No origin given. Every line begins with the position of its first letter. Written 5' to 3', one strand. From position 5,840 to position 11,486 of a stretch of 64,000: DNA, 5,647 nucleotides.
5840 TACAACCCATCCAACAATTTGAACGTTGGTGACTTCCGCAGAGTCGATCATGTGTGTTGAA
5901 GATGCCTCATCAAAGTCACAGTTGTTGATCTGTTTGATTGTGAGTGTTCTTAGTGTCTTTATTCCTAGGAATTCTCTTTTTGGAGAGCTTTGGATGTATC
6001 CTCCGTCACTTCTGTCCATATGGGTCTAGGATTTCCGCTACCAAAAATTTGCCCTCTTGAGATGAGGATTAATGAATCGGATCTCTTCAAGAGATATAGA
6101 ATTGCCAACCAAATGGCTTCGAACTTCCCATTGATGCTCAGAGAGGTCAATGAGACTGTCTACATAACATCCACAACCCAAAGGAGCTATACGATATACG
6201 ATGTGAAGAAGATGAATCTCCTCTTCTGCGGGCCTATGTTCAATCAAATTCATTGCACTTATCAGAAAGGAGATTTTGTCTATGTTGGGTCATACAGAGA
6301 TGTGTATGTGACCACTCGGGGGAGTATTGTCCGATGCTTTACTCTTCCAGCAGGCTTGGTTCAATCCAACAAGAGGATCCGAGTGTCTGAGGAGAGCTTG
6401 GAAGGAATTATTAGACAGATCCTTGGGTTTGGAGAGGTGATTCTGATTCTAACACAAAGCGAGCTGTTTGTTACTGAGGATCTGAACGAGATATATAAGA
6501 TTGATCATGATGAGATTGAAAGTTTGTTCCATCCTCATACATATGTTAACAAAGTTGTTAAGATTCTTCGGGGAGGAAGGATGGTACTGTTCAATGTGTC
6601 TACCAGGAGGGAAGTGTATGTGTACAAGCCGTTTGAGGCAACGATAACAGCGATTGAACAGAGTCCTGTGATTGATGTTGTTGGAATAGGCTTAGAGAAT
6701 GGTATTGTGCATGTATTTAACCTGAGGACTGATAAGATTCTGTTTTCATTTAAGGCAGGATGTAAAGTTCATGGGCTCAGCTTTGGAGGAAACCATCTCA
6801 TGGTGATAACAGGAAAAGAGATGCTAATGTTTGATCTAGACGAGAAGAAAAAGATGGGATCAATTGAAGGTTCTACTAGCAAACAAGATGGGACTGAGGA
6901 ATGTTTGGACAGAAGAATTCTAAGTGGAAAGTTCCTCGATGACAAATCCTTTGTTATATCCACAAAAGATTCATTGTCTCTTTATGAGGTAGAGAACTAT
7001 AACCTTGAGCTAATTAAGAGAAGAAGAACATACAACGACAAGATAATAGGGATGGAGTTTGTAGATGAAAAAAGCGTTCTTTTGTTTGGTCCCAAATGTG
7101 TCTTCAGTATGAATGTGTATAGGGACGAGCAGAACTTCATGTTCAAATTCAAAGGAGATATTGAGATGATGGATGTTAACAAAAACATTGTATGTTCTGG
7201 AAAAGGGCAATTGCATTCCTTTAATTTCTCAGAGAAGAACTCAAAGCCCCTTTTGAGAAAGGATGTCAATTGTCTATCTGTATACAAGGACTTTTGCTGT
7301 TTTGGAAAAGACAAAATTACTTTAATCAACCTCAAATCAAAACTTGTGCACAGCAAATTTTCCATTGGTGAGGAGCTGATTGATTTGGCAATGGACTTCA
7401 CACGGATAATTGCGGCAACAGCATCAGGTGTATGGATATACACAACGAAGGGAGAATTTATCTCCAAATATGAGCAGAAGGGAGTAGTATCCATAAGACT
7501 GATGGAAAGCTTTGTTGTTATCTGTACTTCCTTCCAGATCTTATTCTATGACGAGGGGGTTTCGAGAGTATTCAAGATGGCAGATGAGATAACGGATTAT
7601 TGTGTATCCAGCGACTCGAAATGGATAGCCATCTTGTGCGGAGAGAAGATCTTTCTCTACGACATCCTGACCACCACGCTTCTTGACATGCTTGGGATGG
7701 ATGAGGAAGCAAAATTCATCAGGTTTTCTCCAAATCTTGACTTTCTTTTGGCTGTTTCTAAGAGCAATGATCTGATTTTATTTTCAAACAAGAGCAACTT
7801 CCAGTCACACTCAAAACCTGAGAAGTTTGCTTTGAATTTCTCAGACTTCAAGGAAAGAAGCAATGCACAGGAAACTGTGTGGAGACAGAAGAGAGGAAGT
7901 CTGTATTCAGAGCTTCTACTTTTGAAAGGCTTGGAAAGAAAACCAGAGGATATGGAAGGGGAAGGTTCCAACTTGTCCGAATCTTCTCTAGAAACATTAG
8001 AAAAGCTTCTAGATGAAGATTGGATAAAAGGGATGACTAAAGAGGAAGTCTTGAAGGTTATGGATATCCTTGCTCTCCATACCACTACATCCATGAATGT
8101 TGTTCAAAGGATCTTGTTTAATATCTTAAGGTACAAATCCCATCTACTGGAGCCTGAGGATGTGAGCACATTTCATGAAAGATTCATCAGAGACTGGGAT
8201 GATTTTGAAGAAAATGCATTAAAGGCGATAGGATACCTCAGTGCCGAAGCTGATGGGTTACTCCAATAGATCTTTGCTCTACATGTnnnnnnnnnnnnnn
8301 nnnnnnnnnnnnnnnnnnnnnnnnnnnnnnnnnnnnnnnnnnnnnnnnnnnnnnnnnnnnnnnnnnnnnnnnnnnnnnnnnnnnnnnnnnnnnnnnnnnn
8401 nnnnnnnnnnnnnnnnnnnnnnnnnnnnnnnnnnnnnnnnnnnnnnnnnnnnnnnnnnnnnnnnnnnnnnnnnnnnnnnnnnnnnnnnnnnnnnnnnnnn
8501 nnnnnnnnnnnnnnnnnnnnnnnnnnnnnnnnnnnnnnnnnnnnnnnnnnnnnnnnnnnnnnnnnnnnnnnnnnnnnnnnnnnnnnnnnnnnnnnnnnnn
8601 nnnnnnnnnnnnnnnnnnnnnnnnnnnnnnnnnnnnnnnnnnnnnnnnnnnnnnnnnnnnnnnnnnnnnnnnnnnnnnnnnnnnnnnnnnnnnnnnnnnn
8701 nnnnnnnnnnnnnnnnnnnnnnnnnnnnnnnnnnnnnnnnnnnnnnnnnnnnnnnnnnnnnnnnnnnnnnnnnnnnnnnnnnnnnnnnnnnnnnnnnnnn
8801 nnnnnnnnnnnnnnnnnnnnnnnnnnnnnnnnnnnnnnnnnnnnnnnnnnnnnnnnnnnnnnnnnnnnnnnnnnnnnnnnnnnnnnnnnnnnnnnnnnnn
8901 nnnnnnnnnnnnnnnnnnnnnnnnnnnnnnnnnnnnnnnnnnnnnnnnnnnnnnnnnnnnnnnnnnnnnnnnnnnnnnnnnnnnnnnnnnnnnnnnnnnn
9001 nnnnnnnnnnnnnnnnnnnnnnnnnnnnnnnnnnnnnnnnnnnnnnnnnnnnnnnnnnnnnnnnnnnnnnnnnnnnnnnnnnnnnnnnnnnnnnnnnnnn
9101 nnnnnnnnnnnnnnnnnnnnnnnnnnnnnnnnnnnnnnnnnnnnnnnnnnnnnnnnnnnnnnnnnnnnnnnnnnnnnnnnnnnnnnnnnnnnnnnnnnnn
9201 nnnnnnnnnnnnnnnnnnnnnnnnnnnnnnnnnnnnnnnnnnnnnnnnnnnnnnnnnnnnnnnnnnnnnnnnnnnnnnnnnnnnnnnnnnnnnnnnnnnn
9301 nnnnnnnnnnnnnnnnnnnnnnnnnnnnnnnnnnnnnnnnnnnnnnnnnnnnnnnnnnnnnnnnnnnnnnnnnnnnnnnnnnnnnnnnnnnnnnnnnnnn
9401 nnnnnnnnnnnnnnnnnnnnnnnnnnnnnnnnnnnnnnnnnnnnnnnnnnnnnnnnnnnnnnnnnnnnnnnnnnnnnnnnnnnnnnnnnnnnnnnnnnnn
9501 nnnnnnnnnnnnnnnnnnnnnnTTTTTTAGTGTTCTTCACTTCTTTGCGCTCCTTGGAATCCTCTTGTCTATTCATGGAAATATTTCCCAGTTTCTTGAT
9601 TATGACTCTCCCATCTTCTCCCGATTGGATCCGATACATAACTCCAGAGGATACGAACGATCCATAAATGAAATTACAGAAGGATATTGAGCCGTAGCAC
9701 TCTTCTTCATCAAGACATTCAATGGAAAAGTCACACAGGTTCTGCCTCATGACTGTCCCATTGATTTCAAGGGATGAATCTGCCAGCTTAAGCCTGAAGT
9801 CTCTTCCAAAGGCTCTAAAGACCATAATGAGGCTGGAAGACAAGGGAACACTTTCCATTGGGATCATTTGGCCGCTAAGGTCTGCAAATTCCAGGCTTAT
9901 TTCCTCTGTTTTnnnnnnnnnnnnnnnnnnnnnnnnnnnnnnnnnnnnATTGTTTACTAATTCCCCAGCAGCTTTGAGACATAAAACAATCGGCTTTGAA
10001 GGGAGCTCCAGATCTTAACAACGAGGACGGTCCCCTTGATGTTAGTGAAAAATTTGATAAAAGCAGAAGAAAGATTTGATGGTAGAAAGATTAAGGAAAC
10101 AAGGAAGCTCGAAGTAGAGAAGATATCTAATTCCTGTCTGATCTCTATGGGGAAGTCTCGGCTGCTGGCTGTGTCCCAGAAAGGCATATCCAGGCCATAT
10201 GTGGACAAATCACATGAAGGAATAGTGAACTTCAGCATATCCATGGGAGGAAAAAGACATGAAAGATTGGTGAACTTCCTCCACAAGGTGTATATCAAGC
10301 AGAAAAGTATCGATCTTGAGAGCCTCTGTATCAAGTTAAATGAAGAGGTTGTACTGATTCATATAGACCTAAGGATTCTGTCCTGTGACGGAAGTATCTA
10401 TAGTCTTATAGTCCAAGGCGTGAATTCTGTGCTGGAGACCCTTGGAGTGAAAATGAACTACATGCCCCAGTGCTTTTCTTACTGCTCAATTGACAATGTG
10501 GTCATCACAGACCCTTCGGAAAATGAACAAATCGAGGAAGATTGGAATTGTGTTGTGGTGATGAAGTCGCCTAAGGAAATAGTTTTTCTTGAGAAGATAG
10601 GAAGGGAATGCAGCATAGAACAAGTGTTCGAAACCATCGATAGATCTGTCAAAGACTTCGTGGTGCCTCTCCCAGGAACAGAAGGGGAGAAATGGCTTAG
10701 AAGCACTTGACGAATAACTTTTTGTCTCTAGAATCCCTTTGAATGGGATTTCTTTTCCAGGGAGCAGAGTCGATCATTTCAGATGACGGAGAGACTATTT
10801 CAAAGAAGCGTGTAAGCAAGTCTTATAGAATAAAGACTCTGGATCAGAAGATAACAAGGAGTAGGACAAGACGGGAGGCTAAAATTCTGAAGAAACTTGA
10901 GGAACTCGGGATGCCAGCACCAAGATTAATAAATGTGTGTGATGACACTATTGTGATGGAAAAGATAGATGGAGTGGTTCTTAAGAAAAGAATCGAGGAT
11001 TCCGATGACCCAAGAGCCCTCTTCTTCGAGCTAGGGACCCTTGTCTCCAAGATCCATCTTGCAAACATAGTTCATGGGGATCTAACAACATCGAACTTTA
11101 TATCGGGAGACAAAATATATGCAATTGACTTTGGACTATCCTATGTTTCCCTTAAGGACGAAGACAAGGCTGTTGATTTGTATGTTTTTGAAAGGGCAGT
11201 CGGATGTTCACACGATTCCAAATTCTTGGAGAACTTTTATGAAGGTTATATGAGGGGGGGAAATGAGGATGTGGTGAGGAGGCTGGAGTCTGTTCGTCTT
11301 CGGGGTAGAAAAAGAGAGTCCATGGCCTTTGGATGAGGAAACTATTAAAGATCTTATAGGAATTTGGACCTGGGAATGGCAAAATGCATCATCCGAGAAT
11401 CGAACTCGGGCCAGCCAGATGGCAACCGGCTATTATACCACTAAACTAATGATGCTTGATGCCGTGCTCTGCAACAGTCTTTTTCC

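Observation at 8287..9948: Membrane-anchored ADAM/reprolysin-type metalloprotease-disintegrin in a reduced parasite genome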

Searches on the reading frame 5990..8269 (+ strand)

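Call 19: search_protein_families(library=pfam, proteins=[window:5990-8269:+], max_evalue=0.001)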
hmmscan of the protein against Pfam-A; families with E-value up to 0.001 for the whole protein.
window:5990-8269:+ (759 aa): 6 families
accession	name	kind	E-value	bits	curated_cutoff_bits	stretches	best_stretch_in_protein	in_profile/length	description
PF25171.1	Beta-prop_WDR36-Utp21_1st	-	1.4e-45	156.3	80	1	59-325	1-254/266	WDR36/Utp21 first beta-propeller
PF25168.1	Beta-prop_WDR36-Utp21_2nd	-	1.6e-08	34.7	84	1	510-607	215-318/335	WDR36/Utp21 second beta-propeller domain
PF25173.1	Beta-prop_WDR3_1st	-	7.6e-05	22.9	154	0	198-283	11-100/184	WDR3 first beta-propeller domain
PF23414.1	Beta-prop_EML_2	-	0.00012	22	90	0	524-609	32-119/266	Echinoderm microtubule-associated protein second beta-propeller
PF24807.1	WD40_CDC20-Fz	-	0.0004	20.2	200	0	199-286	32-123/292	CDC20/Fizzy WD40 domain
PF24814.1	WD40_Prp19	-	0.00061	19.4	320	0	189-359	106-270/281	Prp19 WD40 domain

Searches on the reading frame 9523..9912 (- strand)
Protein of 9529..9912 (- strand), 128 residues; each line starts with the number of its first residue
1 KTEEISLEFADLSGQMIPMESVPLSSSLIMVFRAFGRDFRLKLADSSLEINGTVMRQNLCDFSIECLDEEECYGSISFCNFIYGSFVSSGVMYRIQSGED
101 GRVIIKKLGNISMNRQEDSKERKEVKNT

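Call 50: search_protein_families(library=pfam, proteins=[window:9529-9912:-], max_evalue=10)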
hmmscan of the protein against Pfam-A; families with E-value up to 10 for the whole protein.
seq(128 aa): 1 family
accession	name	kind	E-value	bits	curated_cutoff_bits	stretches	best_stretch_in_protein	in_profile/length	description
PF17353.8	DUF5381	-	0.13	12.5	26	1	82-107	62-88/170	Family of unknown function (DUF5381)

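Call 65: predict_structure(alignment_id=A2)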
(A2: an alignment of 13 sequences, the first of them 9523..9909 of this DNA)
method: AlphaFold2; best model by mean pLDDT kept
length: 129 residues; sequences in the alignment: 13
mean_pLDDT: 83.4   pTM: 0.72
mean pLDDT of the five models: 83.4, 83.0, 82.9, 82.3, 82.2
residues with pLDDT >= 90: 69; 70-90: 36; 50-70: 9; < 50: 15
segments of 3 or more residues with pLDDT < 50: 114-127
pLDDT, mean of each block of 10 residues (from residue 1): 95 90 89 95 82 74 88 91 94 93 93 50 47
secondary structure, 60 per line:
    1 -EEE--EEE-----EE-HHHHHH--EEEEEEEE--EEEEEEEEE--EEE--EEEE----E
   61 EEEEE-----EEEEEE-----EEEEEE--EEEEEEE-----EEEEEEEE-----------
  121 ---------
elements in order: E2-4 E7-9 H18-23 E26-33 E36-44 E47-49 E52-55 E60-65 E71-76 E82-87 E90-96 E102-109

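Call 68: fold_search(model_id=the predicted structure, library=pdb)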
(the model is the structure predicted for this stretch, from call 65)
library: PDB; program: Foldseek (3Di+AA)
matches with E <= 10: 499; with E <= 0.001: 0
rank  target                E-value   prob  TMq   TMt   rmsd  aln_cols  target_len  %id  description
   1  3v0r                  1.9e-01  0.20  0.20  0.20  15.3       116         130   11  Crystal structure of Alternaria alternata allergen Alt a 1 (released 2012-06-13)
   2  6bti_A                2.4e-01  0.12  0.18  0.17  13.7       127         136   10  Crystal structure of human cellular retinol binding protein 2 (CRBP2) in complex with N-arachidonoylethanolamine (AEA) (released 2018-12-12)
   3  6e5w_A                3.3e-01  0.30  0.24  0.24  12.5        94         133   11  Crystal structure of human cellular retinol binding protein 3 in complex with abnormal-cannabidiol (abn-CBD) (released 2019-02-13)
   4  6bth_A                3.3e-01  0.08  0.16  0.16  15.8       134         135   10  Crystal structure of human cellular retinol binding protein 2 (CRBP2) in complex with 2-arachidonoylglycerol (2-AG) (released 2018-12-12)
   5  7ns9                  3.5e-01  0.18  0.28  0.22   9.0       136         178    7  Triphosphate tunnel metalloenzyme from Sulfolobus acidocaldarius in complex with triphosphate and calcium (released 2021-06-02)
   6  7jvg_A                3.5e-01  0.08  0.17  0.16  15.7       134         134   10  Cellular retinol-binding protein 2 (CRBP2) in complex with 1-arachidonoylglycerol (released 2021-03-10)
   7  9bcb_A                4.1e-01  0.28  0.26  0.24  12.6        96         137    9  Crystal structure of human cellular retinol binding protein 3 in complex with C11 TopFluor MG (released 2024-04-17)
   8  2qo4                  4.1e-01  0.21  0.23  0.24  15.3       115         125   10  Crystal structure of zebrafish liver bile acid-binding protein complexed with cholic acid (released 2007-07-31)
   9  3b2k                  4.1e-01  0.15  0.20  0.20  12.8        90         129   11  Iodide derivative of human LFABP (released 2012-06-20)
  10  6e5w_D                4.3e-01  0.30  0.25  0.25  12.6        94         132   11  Crystal structure of human cellular retinol binding protein 3 in complex with abnormal-cannabidiol (abn-CBD) (released 2019-02-13)
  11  1crb                  4.3e-01  0.12  0.18  0.18  14.3        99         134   11  CRYSTALLOGRAPHIC STUDIES ON A FAMILY OF CELLULAR LIPOPHILIC TRANSPORT PROTEINS. REFINEMENT OF P2 MYELIN PROTEIN AND THE  (released 1994-12-20)
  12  3stk                  4.6e-01  0.15  0.21  0.21  12.7        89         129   10  Crystal Structure of human LFABP complex with two molecules of palmitic acid (holo-LFABP) (released 2011-08-10)
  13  5ljd                  4.6e-01  0.12  0.19  0.19  14.0        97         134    9  Crystal structure of holo human CRBP1/K40L mutant (released 2017-01-18)
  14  1jbh_MODEL_1_A        4.8e-01  0.15  0.20  0.19  13.1        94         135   10  Solution structure of cellular retinol binding protein type-I in the ligand-free state (released 2002-06-19)
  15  3b2h                  4.8e-01  0.14  0.20  0.20  12.8        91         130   11  Iodide derivative of human LFABP at high resolution (released 2012-06-20)
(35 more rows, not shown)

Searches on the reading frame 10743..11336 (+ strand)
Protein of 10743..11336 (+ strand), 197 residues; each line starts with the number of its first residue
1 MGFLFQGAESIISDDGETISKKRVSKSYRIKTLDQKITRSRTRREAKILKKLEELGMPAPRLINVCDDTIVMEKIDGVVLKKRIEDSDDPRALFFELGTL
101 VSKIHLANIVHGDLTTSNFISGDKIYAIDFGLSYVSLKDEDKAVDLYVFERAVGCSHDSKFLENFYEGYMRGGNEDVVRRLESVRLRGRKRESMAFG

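Call 19: search_protein_families(library=pfam, proteins=[window:10743-11336:+], max_evalue=0.001)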
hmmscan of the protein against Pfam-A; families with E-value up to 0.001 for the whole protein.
window:10743-11336:+ (197 aa): 4 families
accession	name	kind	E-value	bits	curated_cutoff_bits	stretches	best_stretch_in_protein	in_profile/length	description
PF01163.29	RIO1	-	1.5e-13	51.3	22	1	26-132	34-150/187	RIO domain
PF06293.20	Kdo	-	5.9e-08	32.8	21.3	1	23-137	43-173/207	Lipopolysaccharide kinase (Kdo/WaaP) family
PF01636.29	APH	-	4.1e-07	30.4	23.2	0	38-107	33-110/239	Phosphotransferase enzyme family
PF00069.31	Pkinase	-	2e-05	24.6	31.7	1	15-135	23-147/263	Protein kinase domain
